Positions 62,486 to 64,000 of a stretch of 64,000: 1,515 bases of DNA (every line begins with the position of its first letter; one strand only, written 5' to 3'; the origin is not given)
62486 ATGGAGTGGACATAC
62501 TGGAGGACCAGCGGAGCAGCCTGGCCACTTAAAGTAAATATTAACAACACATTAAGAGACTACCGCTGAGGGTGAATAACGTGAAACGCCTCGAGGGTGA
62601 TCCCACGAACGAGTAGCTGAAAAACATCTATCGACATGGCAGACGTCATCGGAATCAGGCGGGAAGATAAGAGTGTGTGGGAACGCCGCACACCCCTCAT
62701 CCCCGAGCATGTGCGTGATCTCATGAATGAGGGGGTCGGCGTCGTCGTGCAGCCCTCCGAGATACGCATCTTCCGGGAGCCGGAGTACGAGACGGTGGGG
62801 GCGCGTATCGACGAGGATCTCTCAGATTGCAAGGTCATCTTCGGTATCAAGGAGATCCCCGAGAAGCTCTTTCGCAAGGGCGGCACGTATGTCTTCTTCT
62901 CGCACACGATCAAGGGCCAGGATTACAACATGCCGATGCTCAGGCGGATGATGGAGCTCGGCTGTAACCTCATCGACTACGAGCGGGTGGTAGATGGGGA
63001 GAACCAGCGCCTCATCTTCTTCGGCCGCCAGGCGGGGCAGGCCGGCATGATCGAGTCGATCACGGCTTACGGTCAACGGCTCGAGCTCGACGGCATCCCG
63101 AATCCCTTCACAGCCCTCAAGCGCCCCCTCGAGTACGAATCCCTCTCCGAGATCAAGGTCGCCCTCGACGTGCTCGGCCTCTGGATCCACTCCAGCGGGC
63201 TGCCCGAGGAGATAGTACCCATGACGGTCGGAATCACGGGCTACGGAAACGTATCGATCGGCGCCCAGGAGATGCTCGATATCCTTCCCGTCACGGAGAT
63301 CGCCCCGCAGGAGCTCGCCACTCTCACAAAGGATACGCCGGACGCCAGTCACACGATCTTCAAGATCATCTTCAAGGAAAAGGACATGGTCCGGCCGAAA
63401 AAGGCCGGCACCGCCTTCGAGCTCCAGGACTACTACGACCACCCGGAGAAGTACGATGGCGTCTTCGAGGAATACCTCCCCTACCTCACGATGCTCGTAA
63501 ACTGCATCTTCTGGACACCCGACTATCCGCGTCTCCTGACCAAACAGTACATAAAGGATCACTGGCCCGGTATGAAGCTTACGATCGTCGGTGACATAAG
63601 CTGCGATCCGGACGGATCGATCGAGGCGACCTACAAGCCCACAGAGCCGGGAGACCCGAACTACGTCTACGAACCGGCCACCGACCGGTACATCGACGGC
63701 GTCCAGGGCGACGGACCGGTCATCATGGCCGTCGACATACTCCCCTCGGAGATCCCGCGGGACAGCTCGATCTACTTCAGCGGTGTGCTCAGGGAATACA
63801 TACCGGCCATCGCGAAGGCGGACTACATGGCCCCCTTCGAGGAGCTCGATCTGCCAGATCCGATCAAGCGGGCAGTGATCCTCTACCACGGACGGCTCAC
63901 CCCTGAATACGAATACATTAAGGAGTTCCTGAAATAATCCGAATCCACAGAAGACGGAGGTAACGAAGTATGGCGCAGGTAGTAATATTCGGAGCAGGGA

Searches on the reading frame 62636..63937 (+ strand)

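Call 62: search_protein_families(library=pfam, proteins=[window:62636-63937:+], max_evalue=0.001)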
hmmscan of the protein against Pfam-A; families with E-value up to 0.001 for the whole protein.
window:62636-63937:+ (433 aa): 2 families
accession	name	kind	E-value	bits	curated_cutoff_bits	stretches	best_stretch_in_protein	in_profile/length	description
PF05222.21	AlaDh_PNT_N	-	5.6e-23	82.1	30.4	1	6-135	1-135/136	Alanine dehydrogenase/PNT, N-terminal domain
PF01262.27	AlaDh_PNT_C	-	0.00023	21.1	23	1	298-422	108-212/214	Alanine dehydrogenase/PNT, C-terminal domain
